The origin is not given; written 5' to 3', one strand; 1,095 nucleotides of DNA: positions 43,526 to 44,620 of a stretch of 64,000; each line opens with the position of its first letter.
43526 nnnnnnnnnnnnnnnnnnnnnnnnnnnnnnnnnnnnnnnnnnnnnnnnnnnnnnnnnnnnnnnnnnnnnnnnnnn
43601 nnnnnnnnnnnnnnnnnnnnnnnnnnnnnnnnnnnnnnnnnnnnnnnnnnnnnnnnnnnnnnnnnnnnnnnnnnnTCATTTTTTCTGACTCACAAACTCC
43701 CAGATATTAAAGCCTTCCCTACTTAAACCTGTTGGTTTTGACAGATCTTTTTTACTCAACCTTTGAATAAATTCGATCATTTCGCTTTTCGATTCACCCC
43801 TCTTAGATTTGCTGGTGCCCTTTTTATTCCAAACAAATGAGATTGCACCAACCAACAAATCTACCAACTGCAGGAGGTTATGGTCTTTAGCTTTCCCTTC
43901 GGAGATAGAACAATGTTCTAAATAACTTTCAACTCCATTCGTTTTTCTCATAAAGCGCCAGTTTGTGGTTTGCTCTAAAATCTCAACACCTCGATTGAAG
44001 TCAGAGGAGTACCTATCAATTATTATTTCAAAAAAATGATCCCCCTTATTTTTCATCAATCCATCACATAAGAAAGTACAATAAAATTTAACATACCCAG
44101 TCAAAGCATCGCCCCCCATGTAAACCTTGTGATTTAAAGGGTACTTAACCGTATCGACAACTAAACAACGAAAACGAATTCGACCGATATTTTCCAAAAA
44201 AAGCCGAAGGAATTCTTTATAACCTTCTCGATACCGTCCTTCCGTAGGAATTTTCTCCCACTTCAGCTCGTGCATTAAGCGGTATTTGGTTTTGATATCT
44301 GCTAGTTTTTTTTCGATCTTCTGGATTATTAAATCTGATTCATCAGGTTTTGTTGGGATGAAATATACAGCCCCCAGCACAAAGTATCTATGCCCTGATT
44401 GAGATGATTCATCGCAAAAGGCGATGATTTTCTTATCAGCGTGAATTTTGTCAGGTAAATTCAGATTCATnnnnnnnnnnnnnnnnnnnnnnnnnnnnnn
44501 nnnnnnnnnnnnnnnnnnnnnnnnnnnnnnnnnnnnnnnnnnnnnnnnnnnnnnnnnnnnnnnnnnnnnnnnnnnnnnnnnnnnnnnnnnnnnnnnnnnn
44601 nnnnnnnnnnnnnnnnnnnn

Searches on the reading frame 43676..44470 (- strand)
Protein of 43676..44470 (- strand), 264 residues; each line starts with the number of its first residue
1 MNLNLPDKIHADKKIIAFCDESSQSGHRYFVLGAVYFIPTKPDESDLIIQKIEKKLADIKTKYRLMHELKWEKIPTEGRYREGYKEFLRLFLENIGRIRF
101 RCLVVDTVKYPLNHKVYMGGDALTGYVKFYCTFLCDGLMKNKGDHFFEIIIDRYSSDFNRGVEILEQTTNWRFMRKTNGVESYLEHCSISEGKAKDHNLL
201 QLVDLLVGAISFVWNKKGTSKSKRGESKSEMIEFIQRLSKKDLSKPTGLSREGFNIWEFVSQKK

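Call 3: search_protein_families(library=pfam, proteins=[window:43676-44470:-], max_evalue=0.1)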
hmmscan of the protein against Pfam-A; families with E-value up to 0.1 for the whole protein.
window:43676-44470:- (264 aa): 1 family
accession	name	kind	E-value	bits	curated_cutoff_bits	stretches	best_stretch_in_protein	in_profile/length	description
PF12686.12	DUF3800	-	2.9e-14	54.4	21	1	16-212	1-148/149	Protein of unknown function (DUF3800)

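Call 4: search_protein_families(library=padloc, proteins=[window:43676-44470:-], max_evalue=0.1)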
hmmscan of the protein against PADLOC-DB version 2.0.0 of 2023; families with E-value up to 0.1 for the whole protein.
window:43676-44470:- (264 aa): 2 families
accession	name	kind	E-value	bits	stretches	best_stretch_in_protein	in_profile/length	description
PDLC04353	PDC-M04A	-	1.3e-29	101.2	1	14-262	4-229/232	-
PDLC04354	PDC-M04A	-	4.3e-18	63.8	1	60-259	2-183/190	-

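Call 5: search_protein_families(library=ncbifam, proteins=[window:43676-44470:-], max_evalue=0.1)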
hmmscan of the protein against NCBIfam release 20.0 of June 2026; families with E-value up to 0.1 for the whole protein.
window:43676-44470:- (264 aa): 0 families

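Call 6: search_protein_families(library=phrogs, proteins=[window:43676-44470:-], max_evalue=0.1)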
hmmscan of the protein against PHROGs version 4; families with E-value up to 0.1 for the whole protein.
window:43676-44470:- (264 aa): 2 families
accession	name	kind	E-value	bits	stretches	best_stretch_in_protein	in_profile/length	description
phrog_3732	-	unknown function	1.7e-23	84.5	1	17-264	10-243/263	-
phrog_9243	-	unknown function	0.00054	20.6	1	27-218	27-203/234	-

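Call 20: find_homologous_proteins(query=window:43676-44470:-)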
Query window:43676-44470:- (264 aa): 4 proteins with E <= 0.001 among 378 candidates.
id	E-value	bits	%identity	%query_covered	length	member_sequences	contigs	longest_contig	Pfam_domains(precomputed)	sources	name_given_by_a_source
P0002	6.5e-177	604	100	100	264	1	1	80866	PF12686.13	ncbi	-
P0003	1.4e-69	253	45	98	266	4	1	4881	PF12686.13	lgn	-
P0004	3.7e-60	222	42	98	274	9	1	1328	PF12686.13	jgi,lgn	-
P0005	4.8e-5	41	26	91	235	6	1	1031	PF12686.13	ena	-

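Call 21: find_encoding_contigs(protein=P0002, flank=10000)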
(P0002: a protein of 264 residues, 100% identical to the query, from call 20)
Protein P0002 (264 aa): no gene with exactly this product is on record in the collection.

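Call 22: find_encoding_contigs(protein=P0003, flank=10000)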
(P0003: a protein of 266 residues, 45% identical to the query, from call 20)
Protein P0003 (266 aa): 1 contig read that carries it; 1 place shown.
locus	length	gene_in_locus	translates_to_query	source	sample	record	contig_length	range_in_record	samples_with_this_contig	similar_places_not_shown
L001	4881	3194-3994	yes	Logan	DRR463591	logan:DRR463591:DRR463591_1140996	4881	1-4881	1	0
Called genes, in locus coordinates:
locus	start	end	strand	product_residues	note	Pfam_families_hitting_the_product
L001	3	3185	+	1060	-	?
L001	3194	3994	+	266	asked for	PF12686:DUF3800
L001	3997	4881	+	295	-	?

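Call 23: find_encoding_contigs(protein=P0004, flank=10000)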
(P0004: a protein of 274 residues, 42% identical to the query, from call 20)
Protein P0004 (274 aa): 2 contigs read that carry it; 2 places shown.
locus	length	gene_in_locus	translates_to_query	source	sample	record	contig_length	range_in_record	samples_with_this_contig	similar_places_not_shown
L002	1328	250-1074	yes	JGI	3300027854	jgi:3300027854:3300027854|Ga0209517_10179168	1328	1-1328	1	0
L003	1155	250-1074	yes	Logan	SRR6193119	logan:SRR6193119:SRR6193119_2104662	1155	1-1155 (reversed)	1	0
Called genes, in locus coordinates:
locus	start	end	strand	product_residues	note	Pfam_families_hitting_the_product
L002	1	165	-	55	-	?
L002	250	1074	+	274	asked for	PF12686:DUF3800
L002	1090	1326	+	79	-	?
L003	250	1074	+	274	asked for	PF12686:DUF3800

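Call 28: search_protein_families(library=padloc, proteins=[L001:3-3185:+, L001:3997-4881:+, L002:1090-1326:+, P0003, P0004, P0005], max_evalue=0.001)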
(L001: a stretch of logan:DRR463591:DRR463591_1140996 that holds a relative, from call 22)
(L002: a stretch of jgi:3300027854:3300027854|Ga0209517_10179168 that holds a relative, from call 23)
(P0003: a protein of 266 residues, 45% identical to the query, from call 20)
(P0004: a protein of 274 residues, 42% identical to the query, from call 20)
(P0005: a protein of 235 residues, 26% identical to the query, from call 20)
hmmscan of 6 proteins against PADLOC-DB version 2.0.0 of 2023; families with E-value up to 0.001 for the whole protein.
L001:3-3185:+ (1060 aa): 10 families
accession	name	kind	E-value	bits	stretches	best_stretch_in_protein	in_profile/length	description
PDLC02476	BrxC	-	0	1489.4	1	2-1058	124-1179/1180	BrxC-PglY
PDLC02483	BrxC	-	8.6e-113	376.4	1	5-974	130-1105/1212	BrxC-PglY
PDLC02486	BrxC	-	1.6e-102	342.2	1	6-1006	145-1148/1207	BrxC-PglY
PDLC02471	BrxC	-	2.2e-100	335.4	1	2-1013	120-1117/1190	BrxC-PglY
PDLC02479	BrxC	-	3.7e-85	285.1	1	2-1011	115-1102/1172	BrxC-PglY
PDLC02491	BrxC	-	1.2e-43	147.5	1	7-516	138-651/794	BrxC-PglY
PDLC02489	BrxC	-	1.2e-30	104.5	1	33-984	155-1065/1146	BrxC-PglY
PDLC02493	BrxC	-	3.1e-30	103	2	22-288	137-398/1215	BrxC-PglY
PDLC02474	BrxC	-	1.4e-26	90.9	1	135-413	265-553/1223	BrxC-PglY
PDLC02484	BrxC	-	2.7e-25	86.5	1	43-342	173-470/1186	BrxC-PglY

L001:3997-4881:+ (295 aa): 15 families
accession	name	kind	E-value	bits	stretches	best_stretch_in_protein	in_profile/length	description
PDLC02526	PglX|PglXI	-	3e-124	413.8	1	1-268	1-269/640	PglX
PDLC02527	PglX|PglXI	-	1.7e-122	408.4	1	1-288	3-299/1332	PglX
PDLC02523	PglX|PglXI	-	2.8e-35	119.4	1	4-250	6-259/1428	PglX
PDLC02518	PglX|PglXI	-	8.2e-31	104.6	1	1-258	13-261/1412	PglX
PDLC02521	PglX|PglXI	-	1.1e-26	91.1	1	4-265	12-284/1174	PglX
PDLC02520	PglX|PglXI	-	3.5e-25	87.1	1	31-250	37-249/288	PglX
PDLC02525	PglX|PglXI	-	4.8e-21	73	1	134-266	138-269/607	PglX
PDLC02537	PglX|PglXI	-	2.7e-19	67.7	1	10-251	4-246/300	PglX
PDLC02519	PglX|PglXI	-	5.5e-19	65.4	1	8-250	2-245/1241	PglX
PDLC03600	REase_MTase_IIG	-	4.9e-17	59.2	1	48-265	41-277/1205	Type IIG restriction enzyme-methyltransferase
PDLC02528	PglX|PglXI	-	3.9e-16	56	1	2-250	5-236/1125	PglX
PDLC02641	DrmMI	-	1.4e-11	41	1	142-265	154-279/1161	DrmMI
PDLC02524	PglX|PglXI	-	1.6e-10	38.1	1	179-252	7-81/722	PglX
PDLC02535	PglX|PglXI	-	8.3e-10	35.7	1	4-248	9-235/731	PglX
PDLC02522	PglX|PglXI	-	2.3e-08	30.3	1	186-264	190-268/1218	PglX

L002:1090-1326:+ (79 aa): 0 families

P0003 (266 aa): 2 families
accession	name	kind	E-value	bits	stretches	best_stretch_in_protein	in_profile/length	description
PDLC04353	PDC-M04A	-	1.7e-25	87.8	1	17-264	4-228/232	-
PDLC04354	PDC-M04A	-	1.6e-19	68.5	1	67-263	6-184/190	-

P0004 (274 aa): 2 families
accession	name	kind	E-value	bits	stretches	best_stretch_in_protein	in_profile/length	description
PDLC04353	PDC-M04A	-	3.5e-22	76.9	1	33-272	7-227/232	-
PDLC04354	PDC-M04A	-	7.5e-13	46.8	1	76-270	2-182/190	-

P0005 (235 aa): 2 families
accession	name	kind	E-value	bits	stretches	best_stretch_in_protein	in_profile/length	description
PDLC04353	PDC-M04A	-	7.7e-91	301.6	1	2-233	4-228/232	-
PDLC04354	PDC-M04A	-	2.3e-41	139.8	1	44-229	2-181/190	-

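Call 58: find_related_loci(query=A3, collection=genome_contigs, flank=8000)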
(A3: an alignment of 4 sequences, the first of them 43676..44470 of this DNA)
Query A3 (264 aa) in genome_contigs; peptide patterns used: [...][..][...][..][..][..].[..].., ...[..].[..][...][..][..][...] (x = any residue, [..] = any of these).
116 stretches matched a pattern; 4 encode a relative of the query (tblastn E <= 1e-3); 4 distinct loci.
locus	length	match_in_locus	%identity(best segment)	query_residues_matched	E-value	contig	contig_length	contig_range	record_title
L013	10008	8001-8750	42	8-258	2e-62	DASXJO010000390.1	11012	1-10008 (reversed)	MAG TPA_asm: Candidatus Angelobacter sp. isolate SMAG_U5250 k141_2005799, whole genome shotgun sequence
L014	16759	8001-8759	39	2-259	9e-61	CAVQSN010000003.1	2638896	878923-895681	MAG: uncultured Acidobacteriaceae bacterium isolate MFD00082.bin.1.166 genome assembly, contig: contig_305, whole genome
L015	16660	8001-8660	24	18-256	8e-8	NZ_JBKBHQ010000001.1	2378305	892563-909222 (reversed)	MAG: Brevundimonas sp. isolate 21I_069.bin.39 NODE_1_length_2378305_cov_63.376346, whole genome shotgun sequence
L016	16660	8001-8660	24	18-256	8e-8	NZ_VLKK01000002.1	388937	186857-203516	Sphingobium wenxiniae strain CGMCC 1.7748 IQ35DRAFT_scaffold00002.2, whole genome shotgun sequence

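Call 62: search_protein_families(library=padloc, proteins=[L015:8690-9169:+, L015:1957-4725:+, L015:4722-6794:+, L015:6721-7977:+, L013:6197-7072:+, L013:7069-7977:+, L013:8791-9621:-, L014:8922-10100:+, L014:10271-10858:-, L014:12516-13724:-], max_evalue=0.001)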
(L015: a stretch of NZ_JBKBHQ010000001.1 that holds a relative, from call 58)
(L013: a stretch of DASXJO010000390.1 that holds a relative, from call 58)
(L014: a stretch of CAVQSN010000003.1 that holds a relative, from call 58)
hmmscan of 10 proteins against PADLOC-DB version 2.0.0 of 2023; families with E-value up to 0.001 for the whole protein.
L015:8690-9169:+ (159 aa): 10 families
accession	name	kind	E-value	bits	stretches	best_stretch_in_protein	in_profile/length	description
PDLC04357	PDC-M04B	-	9.6e-60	199.2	1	2-155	5-158/162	-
PDLC04355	PDC-M04B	-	3.1e-48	162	1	4-152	7-161/167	-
PDLC04360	PDC-M04B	-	2.5e-29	100.3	1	15-152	12-153/166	-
PDLC04356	PDC-M04B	-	3e-26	90.3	1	4-155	7-170/176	-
PDLC04367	PDC-M04B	-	5.3e-25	86.4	1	15-155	16-166/173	-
PDLC04366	PDC-M04B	-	3.5e-14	51.2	1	18-155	22-158/166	-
PDLC04364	PDC-M04B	-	1.7e-13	48.7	1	21-144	24-153/164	-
PDLC04361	PDC-M04B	-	1.9e-13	48.6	1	15-108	17-109/125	-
PDLC04358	PDC-M04B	-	7.1e-10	37.2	1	20-149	24-158/167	-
PDLC04365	PDC-M04B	-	3.7e-09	34.8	1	22-148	28-170/176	-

L015:1957-4725:+ (922 aa): 18 families
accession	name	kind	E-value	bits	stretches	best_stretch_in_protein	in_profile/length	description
PDLC03598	REase_MTase_IIG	-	9.3e-287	951.7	1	10-911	19-910/912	Type IIG restriction enzyme-methyltransferase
PDLC03627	REase_MTase_IIG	-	2.5e-59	199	1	166-853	226-946/1136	Type IIG restriction enzyme-methyltransferase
PDLC03599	REase_MTase_IIG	-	8.3e-57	190.7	2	167-447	181-468/959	Type IIG restriction enzyme-methyltransferase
PDLC02643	DrmMI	-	1.7e-23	80.4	1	468-886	856-1271/1347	DrmMI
PDLC02644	DrmMI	-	1.7e-10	37.5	1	463-593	363-490/988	DrmMI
PDLC04134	mad2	-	3.4e-09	34.1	1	169-403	160-330/492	mads_2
PDLC02646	DrmMI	-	6.1e-08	29.2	1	466-864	267-673/792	DrmMI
PDLC02529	PglX|PglXI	-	2.1e-06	23.7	1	342-413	227-297/1189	PglX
PDLC02525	PglX|PglXI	-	3.2e-06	24.1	1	339-408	280-347/607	PglX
PDLC03612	REase_MTase_IIG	-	4.3e-06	23.1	1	317-372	484-538/1247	Type IIG restriction enzyme-methyltransferase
PDLC03630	REase_MTase_IIG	-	2.5e-05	20.3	1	280-366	352-429/1100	Type IIG restriction enzyme-methyltransferase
PDLC02521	PglX|PglXI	-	4.1e-05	19.7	1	334-408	299-371/1174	PglX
PDLC02523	PglX|PglXI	-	0.00011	18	1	342-378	330-366/1428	PglX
PDLC03600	REase_MTase_IIG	-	0.00014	17.9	1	343-409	301-365/1205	Type IIG restriction enzyme-methyltransferase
PDLC03021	MTase_I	-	0.00021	18.3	1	345-408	187-247/491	Type I methyltransferase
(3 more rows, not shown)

L015:4722-6794:+ (690 aa): 1 family
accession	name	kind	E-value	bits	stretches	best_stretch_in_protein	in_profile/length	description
PDLC02707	PbeA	-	8.3e-05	19.4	0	342-411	570-639/672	PbeA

L015:6721-7977:+ (418 aa): 1 family
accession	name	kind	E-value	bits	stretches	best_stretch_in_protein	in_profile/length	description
PDLC05041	PDC-S57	-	3.3e-05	21.6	1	305-364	19-74/212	-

L013:6197-7072:+ (291 aa): 2 families
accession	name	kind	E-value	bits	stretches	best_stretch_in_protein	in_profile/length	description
PDLC04639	PDC-M41B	-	2.4e-100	332.9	1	22-262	1-235/241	-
PDLC04569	PDC-M30B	-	3.8e-100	332.4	1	25-262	3-235/241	-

L013:7069-7977:+ (302 aa): 2 families
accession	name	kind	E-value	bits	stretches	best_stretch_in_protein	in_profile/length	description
PDLC04635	PDC-M41A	-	7.1e-09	34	1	77-174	80-170/298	-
PDLC04636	PDC-M41A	-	1.5e-05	22.9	1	37-172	9-153/281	-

L013:8791-9621:- (276 aa): 0 families

L014:8922-10100:+ (392 aa): 8 families
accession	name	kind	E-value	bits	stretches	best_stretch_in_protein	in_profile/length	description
PDLC04819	PDC-S02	-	1.1e-09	36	1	265-374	190-303/334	-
PDLC03657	mREase_IV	-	4.4e-08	30.8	1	290-370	197-282/317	Type IV methyl-directed restriction enzyme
PDLC00631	ZorD1|ZorD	-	6e-08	28.9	1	269-372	946-1055/1071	"SWI2/SNF2 helicase, Mrr-like nuclease"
PDLC04815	PDC-S02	-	1.1e-06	26.2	1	269-366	203-305/346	-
PDLC04806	PDC-S02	-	1.7e-05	22.3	1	256-363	170-283/324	-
PDLC00628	ZorD1|ZorD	-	5.1e-05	19.1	0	272-321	1028-1077/1171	"SWI2/SNF2 helicase, Mrr-like nuclease"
PDLC03663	mREase_IV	-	0.0001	19.1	1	270-364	411-509/544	Type IV methyl-directed restriction enzyme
PDLC04796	PDC-S02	-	0.00013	19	1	266-361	238-338/390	-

L014:10271-10858:- (195 aa): 0 families

L014:12516-13724:- (402 aa): 0 families

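Call 63: search_protein_families(library=pfam, proteins=[L015:8690-9169:+, L015:1957-4725:+, L015:4722-6794:+, L015:6721-7977:+, L013:6197-7072:+, L013:7069-7977:+, L013:8791-9621:-, L014:8922-10100:+, L014:10271-10858:-, L014:12516-13724:-], max_evalue=0.001)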
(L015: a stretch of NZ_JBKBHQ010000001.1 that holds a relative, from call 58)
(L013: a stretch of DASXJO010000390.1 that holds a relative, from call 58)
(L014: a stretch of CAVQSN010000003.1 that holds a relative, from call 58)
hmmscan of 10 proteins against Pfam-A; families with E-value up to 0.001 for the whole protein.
L015:8690-9169:+ (159 aa): 0 families

L015:1957-4725:+ (922 aa): 6 families
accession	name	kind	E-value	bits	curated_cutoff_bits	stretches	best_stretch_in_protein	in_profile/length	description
PF20473.4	MmeI_Mtase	-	2.2e-117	391.3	27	1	324-605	1-258/259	MmeI, DNA-methyltransferase domain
PF20466.3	MmeI_TRD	-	4.6e-81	271.5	27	1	627-831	1-207/207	MmeI, target recognition domain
PF20464.3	MmeI_N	-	9.6e-34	117.7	27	1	1-159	1-180/181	MmeI, N-terminal domain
PF20465.4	MmeI_hel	-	2.1e-24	86.5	27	1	170-249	2-75/75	MmeI, helicase spacer domain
PF20467.3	MmeI_C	-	5.9e-18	65.3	27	1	833-909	3-79/83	MmeI, C-terminal domain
PF02384.22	N6_Mtase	-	0.00021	21.2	20.4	0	342-412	46-103/311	N-6 DNA Methylase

L015:4722-6794:+ (690 aa): 3 families
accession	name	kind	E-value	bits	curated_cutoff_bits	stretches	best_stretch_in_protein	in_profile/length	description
PF09373.15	PMBR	-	2.2e-05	24.8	24.9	1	637-663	4-30/33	Pseudomurein-binding repeat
PF00270.35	DEAD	-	3.5e-05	24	26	1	30-198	2-157/167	DEAD/DEAH box helicase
PF04851.21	ResIII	-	0.00034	21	22.5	0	28-199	4-160/164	Type III restriction enzyme, res subunit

L015:6721-7977:+ (418 aa): 2 families
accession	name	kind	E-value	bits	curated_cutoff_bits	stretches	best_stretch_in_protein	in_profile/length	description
PF10544.15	T5orf172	-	6.5e-15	55.9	20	1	284-395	1-101/101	T5orf172 domain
PF13455.12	MUG113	-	3.3e-12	47.2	22.3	1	306-394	1-73/73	Meiotically up-regulated gene 113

L013:6197-7072:+ (291 aa): 1 family
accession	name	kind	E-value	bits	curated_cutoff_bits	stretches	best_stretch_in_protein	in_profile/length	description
PF07505.17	DUF5131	-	6.9e-95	317.6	28.9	1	26-260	2-243/243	Protein of unknown function (DUF5131)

L013:7069-7977:+ (302 aa): 0 families

L013:8791-9621:- (276 aa): 2 families
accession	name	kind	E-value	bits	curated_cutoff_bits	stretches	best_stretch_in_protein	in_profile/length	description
PF18780.6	HNH_repeat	-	5.7e-18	65.4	26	1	2-54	2-54/54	Homing endonuclease associated repeat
PF04539.22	Sigma70_r3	-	0.00029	21.3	25.3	1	5-40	5-40/78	Sigma-70 region 3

L014:8922-10100:+ (392 aa): 4 families
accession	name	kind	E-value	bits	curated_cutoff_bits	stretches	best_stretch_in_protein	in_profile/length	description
PF04471.18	Mrr_cat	-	2.8e-24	85.9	21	1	269-374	2-112/115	Restriction endonuclease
PF22722.2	NA-iREase1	-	3.6e-13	49.9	27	1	276-374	1-105/106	NACHT-associated inactive Restriction Endonuclease 1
PF10356.15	RRG7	-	1e-06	28.7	22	0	312-340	86-114/185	Required for respiratory growth protein 7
PF13156.12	Mrr_cat_2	-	0.00027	21.3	22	1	288-360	18-95/127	Restriction endonuclease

L014:10271-10858:- (195 aa): 1 family
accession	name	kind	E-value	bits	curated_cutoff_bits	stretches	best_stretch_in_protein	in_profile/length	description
PF00589.27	Phage_integrase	-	2.8e-29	102.5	27.1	1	9-179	2-171/172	Phage integrase family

L014:12516-13724:- (402 aa): 2 families
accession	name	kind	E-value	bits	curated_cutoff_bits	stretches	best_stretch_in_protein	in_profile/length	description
PF00589.27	Phage_integrase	-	5.5e-15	56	27.1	1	198-373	2-166/172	Phage integrase family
PF22022.2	Phage_int_M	-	0.00037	21.1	27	0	99-187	5-94/96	Phage integrase central domain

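Call 67: search_solved_structures(query=A3, max_evalue=10, show_alignments=1)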
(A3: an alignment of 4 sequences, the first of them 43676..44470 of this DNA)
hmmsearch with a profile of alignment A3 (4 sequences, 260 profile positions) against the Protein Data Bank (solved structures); distinct sequences matched with E-value up to 10: 1.
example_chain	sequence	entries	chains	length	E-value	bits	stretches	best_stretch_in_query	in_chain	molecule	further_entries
6q82_A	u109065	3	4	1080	0.1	15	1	169-216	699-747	Importin beta-like protein KAP122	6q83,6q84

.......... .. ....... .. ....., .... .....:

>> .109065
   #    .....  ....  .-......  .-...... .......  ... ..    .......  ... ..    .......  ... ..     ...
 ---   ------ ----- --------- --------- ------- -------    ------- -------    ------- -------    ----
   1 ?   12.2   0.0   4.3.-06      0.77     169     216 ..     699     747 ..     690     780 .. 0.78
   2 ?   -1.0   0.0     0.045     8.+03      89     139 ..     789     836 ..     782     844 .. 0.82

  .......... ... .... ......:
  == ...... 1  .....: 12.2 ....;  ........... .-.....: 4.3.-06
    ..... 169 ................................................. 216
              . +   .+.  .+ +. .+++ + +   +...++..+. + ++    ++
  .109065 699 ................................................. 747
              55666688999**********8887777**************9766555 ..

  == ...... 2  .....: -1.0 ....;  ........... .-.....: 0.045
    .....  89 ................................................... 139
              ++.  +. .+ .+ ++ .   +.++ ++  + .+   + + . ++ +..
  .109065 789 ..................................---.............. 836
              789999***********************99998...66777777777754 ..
